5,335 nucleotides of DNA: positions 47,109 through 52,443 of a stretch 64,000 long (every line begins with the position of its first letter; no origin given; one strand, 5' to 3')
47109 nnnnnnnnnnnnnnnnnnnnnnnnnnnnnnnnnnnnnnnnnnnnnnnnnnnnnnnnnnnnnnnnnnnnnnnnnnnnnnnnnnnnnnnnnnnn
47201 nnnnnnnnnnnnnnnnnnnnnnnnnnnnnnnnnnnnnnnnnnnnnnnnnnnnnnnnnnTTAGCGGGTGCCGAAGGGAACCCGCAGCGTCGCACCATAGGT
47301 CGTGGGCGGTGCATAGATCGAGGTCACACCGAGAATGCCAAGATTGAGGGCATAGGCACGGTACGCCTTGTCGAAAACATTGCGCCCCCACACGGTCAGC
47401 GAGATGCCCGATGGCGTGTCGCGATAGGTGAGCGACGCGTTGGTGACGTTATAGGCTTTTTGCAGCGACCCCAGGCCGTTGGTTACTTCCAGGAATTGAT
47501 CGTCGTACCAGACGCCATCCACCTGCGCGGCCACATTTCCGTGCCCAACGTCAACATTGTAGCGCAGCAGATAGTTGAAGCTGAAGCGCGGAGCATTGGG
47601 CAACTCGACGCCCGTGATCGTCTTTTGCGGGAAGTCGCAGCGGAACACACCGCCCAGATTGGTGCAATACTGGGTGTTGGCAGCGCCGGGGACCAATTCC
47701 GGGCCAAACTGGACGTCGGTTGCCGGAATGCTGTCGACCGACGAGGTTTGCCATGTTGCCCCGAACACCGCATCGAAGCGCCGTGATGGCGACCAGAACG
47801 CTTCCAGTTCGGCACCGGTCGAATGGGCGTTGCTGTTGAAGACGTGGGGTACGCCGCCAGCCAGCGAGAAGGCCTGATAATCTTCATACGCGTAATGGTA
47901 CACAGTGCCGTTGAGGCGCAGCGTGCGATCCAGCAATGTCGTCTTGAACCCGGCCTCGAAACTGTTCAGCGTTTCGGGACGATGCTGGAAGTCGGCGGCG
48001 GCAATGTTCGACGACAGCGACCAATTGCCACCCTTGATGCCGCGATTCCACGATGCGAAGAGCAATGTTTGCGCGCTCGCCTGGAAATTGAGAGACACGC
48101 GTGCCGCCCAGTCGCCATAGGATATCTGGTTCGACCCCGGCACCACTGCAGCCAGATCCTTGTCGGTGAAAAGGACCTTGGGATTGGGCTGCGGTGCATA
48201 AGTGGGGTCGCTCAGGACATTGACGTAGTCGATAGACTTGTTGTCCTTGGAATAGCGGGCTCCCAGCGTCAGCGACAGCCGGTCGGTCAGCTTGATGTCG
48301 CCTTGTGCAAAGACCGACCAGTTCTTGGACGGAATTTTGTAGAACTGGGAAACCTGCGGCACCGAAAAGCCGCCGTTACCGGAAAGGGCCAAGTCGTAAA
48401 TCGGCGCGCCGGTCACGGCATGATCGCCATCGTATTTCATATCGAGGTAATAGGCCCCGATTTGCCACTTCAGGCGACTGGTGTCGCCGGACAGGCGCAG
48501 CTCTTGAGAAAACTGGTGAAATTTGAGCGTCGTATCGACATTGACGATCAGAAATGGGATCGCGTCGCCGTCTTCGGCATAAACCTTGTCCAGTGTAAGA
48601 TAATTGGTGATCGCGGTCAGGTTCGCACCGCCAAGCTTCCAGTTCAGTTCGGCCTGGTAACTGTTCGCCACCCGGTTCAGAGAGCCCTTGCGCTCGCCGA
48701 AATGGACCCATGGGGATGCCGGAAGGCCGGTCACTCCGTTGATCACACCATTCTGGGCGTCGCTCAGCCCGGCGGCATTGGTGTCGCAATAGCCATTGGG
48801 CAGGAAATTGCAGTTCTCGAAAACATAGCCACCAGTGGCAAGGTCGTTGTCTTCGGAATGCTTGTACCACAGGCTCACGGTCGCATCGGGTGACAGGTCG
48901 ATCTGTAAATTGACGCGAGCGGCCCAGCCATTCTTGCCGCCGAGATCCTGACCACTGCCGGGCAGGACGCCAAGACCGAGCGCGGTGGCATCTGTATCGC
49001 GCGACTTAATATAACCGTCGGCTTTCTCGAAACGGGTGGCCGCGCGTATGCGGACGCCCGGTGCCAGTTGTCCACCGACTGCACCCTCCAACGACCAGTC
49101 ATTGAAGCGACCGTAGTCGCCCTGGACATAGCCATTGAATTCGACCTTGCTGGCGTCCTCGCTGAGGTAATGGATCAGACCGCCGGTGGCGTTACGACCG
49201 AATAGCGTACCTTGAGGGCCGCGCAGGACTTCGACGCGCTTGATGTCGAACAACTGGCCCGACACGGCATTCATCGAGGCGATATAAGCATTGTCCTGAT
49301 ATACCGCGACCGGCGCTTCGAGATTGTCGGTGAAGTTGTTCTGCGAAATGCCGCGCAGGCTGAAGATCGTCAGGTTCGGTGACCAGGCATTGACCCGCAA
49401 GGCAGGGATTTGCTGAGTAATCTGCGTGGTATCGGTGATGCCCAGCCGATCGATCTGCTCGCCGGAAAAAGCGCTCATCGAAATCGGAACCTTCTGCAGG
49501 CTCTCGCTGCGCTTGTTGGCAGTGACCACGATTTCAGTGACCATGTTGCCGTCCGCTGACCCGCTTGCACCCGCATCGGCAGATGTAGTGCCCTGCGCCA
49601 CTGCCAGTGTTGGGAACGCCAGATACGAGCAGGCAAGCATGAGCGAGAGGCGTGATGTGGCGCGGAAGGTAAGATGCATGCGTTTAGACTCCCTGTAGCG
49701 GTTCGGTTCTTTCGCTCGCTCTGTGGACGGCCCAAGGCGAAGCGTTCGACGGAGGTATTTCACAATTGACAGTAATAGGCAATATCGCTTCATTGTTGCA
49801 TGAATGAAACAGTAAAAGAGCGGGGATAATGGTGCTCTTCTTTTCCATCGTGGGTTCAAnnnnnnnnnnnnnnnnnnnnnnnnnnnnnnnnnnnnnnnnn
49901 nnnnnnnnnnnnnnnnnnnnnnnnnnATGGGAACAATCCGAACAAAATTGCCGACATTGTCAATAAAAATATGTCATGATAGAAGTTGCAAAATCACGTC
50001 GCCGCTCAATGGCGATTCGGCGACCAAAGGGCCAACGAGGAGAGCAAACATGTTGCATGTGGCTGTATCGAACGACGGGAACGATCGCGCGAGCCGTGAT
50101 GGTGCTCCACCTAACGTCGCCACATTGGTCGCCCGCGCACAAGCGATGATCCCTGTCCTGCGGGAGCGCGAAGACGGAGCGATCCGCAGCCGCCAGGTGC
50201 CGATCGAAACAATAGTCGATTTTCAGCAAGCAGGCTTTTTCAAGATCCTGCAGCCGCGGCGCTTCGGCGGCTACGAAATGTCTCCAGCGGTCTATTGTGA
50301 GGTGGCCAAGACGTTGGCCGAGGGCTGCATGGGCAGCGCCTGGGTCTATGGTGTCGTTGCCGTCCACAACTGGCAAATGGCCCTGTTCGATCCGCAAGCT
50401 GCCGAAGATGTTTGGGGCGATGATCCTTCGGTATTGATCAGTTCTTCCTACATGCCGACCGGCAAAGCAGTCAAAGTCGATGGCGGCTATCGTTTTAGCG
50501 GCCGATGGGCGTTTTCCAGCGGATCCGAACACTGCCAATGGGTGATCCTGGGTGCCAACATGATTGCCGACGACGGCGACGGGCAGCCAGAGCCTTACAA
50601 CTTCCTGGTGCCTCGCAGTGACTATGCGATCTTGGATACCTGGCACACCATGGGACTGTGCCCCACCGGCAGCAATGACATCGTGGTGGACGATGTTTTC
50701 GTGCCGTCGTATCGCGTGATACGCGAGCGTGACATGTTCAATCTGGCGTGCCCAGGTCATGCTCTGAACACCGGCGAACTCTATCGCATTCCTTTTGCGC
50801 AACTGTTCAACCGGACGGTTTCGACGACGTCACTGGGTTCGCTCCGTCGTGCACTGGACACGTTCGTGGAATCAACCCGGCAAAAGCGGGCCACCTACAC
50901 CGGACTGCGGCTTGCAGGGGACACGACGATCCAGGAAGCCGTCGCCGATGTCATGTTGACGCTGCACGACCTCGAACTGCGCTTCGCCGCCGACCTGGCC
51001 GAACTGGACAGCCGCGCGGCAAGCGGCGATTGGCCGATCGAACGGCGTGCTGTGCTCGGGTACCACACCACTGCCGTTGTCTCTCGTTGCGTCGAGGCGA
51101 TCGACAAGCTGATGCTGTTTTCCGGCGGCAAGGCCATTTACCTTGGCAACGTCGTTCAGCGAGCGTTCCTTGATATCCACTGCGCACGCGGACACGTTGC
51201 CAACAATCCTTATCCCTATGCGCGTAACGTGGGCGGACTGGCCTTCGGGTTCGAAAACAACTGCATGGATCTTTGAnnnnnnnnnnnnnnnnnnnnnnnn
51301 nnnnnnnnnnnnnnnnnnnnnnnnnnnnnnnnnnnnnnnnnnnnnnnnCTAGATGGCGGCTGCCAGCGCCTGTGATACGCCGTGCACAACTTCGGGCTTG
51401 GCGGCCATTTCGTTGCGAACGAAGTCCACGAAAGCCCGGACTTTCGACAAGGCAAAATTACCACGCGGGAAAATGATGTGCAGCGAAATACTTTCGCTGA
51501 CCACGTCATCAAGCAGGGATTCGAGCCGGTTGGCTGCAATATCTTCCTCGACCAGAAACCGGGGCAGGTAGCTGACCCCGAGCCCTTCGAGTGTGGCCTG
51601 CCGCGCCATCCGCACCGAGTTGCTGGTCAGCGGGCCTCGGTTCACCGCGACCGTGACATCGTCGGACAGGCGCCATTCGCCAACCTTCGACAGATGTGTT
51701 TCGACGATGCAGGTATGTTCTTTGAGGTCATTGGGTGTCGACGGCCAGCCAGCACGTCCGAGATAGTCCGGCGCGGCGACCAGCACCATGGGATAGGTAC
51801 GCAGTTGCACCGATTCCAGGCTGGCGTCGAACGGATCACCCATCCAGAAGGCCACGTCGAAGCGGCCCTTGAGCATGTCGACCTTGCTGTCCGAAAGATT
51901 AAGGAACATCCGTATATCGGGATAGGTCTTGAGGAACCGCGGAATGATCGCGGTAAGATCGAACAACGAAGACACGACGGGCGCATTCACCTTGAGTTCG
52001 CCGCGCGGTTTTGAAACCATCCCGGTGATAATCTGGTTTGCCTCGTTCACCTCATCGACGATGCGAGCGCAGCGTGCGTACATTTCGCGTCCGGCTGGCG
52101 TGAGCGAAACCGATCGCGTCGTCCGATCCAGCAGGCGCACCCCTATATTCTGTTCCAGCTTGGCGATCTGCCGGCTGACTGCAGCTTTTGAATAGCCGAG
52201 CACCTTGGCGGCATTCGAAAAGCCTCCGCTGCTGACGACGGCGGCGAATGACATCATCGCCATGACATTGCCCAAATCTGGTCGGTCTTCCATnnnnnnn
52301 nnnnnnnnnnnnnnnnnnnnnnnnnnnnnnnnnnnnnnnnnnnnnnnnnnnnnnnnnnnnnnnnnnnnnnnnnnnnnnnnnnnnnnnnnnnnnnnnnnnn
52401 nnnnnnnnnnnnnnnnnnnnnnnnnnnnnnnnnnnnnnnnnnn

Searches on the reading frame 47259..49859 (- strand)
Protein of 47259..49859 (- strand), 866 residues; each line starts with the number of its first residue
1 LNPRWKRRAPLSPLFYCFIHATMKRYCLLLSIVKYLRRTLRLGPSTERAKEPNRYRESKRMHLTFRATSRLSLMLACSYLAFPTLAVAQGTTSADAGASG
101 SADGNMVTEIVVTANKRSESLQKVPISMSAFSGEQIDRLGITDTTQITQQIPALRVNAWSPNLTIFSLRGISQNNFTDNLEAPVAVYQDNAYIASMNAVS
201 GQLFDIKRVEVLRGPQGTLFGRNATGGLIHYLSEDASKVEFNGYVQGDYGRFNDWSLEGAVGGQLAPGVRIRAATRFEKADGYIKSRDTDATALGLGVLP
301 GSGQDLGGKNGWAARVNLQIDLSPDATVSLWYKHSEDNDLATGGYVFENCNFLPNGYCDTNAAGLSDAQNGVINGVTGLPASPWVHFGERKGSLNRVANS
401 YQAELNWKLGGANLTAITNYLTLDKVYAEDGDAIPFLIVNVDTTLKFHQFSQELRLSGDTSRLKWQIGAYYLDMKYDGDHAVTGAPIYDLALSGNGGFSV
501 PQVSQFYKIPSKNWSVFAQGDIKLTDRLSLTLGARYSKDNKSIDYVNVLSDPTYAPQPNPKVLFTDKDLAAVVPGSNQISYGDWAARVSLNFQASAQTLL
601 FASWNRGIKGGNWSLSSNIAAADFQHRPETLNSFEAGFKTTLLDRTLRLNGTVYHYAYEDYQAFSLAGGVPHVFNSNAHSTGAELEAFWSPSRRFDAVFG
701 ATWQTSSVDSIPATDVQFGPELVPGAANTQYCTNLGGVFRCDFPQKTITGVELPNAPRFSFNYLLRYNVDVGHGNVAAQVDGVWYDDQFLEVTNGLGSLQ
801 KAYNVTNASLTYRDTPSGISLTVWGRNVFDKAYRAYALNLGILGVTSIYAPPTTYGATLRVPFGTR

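Call 11: search_protein_families(library=pfam, proteins=[window:47259-49859:-])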
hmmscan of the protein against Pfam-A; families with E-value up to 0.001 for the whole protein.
window:47259-49859:- (866 aa): 3 families
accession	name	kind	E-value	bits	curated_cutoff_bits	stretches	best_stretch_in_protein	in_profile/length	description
PF00593.30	TonB_dep_Rec_b-barrel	-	9e-29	102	27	1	393-828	55-436/436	TonB dependent receptor-like, beta-barrel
PF07715.20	Plug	-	2e-14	54.4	23.9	1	121-227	2-106/107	TonB-dependent Receptor Plug Domain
PF25183.1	OMP_b-brl_4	-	4.4e-05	22.5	30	1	488-600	342-454/838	Outer membrane beta barrel domain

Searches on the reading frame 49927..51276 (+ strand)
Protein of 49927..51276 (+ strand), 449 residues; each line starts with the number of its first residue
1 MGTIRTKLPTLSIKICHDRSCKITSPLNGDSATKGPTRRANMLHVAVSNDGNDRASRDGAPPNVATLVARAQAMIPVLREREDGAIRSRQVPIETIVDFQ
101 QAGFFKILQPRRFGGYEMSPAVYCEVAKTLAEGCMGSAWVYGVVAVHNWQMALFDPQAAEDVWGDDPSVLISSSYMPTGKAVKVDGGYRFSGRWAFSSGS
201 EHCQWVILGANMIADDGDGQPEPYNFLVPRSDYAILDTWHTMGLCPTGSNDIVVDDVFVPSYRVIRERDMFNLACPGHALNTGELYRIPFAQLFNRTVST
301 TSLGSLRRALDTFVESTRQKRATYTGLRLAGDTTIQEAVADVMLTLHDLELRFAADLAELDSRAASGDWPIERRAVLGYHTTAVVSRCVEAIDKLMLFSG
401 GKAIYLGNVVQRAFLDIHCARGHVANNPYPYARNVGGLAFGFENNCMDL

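Call 11: search_protein_families(library=pfam, proteins=[window:49927-51276:+])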
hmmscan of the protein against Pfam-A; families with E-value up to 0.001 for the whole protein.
window:49927-51276:+ (449 aa): 2 families
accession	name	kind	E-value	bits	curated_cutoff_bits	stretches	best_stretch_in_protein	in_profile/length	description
PF08028.16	Acyl-CoA_dh_2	-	2.2e-16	60.8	22.7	1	299-427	4-133/134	Acyl-CoA dehydrogenase, C-terminal domain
PF02771.21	Acyl-CoA_dh_N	-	8.5e-05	23.3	22.9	1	76-144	21-85/113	Acyl-CoA dehydrogenase, N-terminal domain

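Call 62: find_related_loci(query=window:49927-51276:+, collection=genome_contigs, flank=10000)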
Query window:49927-51276:+ (449 aa) in genome_contigs; peptide patterns used: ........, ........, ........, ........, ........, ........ (x = any residue, [..] = any of these).
232 stretches matched a pattern; 42 encode a relative of the query (tblastn E <= 1e-3); 42 distinct loci.
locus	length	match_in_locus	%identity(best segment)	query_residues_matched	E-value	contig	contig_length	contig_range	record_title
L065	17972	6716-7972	82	28-449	0e+0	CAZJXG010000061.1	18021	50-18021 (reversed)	MAG TPA_asm: uncultured Sphingomonas sp. isolate binchicken_co220_109 genome assembly, contig: NODE_1933_length_18021_co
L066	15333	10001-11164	85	62-449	0e+0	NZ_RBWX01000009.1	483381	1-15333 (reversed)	Sphingosinicella microcystinivorans strain DSM 19791 Ga0244538_103, whole genome shotgun sequence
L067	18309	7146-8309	83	62-449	0e+0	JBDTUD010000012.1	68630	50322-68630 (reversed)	MAG: Sphingorhabdus sp. isolate cluster3_bin.36 NODE_836_length_68630_cov_13.277331, whole genome shotgun sequence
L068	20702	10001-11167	84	61-449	0e+0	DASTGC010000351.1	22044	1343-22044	MAG TPA_asm: Novosphingobium sp. isolate SMAG_U20 k141_50507, whole genome shotgun sequence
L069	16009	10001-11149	85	67-449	0e+0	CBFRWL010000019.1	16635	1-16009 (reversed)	MAG TPA_asm: uncultured Sphingomonas sp. isolate SRR25996636_binner12_Refined_16 genome assembly, contig: ERZ27321134.78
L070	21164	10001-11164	79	62-449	0e+0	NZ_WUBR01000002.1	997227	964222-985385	Aurantiacibacter rhizosphaerae strain GH3-10 contig2, whole genome shotgun sequence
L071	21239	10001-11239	76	33-449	0e+0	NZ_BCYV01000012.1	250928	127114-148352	Novosphingobium capsulatum NBRC 12533, whole genome shotgun sequence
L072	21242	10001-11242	77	36-449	0e+0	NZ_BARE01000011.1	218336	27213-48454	Sphingobium xenophagum NBRC 107872, whole genome shotgun sequence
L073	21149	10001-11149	78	67-449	0e+0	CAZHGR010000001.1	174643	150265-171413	MAG TPA_asm: uncultured Sphingobium sp. isolate SRP287051_co2_66 genome assembly, contig: NODE_143_length_174643_cov_40.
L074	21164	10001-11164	83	62-449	0e+0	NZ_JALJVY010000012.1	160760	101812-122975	Sphingobium sp. OAS761 Ga0395969_12, whole genome shotgun sequence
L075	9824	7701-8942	81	36-449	0e+0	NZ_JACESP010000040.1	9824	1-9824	MAG: Sphingosinicella sp. isolate MCMED-G19 Sphingosinicella-MCMED-G19-C40, whole genome shotgun sequence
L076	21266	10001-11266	66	25-449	0e+0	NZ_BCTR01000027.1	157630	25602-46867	Sphingomonas azotifigens NBRC 15497, whole genome shotgun sequence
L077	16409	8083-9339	79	31-449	0e+0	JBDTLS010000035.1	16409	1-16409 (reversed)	MAG: Sphingobium sp. isolate cluster3_bin.107 NODE_13459_length_16409_cov_5.939464, whole genome shotgun sequence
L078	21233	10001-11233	62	39-449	1e-169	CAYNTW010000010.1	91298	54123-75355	MAG TPA_asm: uncultured Steroidobacteraceae bacterium isolate SRP272529_co1_196 genome assembly, contig: NODE_212_length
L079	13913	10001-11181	85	38-449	9e-143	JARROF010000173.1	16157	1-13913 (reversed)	MAG: Novosphingobium sp. isolate Spart_143_MAG scaffold_1783, whole genome shotgun sequence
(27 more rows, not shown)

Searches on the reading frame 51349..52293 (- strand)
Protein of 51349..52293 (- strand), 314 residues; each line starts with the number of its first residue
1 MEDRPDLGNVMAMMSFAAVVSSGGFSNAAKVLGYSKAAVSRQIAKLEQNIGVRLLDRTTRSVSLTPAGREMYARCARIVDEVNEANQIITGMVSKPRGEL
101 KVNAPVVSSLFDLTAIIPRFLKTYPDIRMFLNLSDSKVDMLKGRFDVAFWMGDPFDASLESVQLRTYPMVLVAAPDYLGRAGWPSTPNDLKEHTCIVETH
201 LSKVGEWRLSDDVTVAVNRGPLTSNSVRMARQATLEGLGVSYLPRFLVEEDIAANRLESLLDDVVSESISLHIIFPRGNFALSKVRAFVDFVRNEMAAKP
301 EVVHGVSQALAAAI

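Call 11: search_protein_families(library=pfam, proteins=[window:51349-52293:-])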
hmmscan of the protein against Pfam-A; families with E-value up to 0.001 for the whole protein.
window:51349-52293:- (314 aa): 2 families
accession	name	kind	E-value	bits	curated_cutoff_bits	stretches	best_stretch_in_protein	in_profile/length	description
PF03466.25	LysR_substrate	-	1.9e-35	122.6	28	1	96-296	4-208/209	LysR substrate binding domain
PF00126.33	HTH_1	-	9.4e-21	74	26.6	1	13-69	4-60/60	Bacterial regulatory helix-turn-helix protein, lysR family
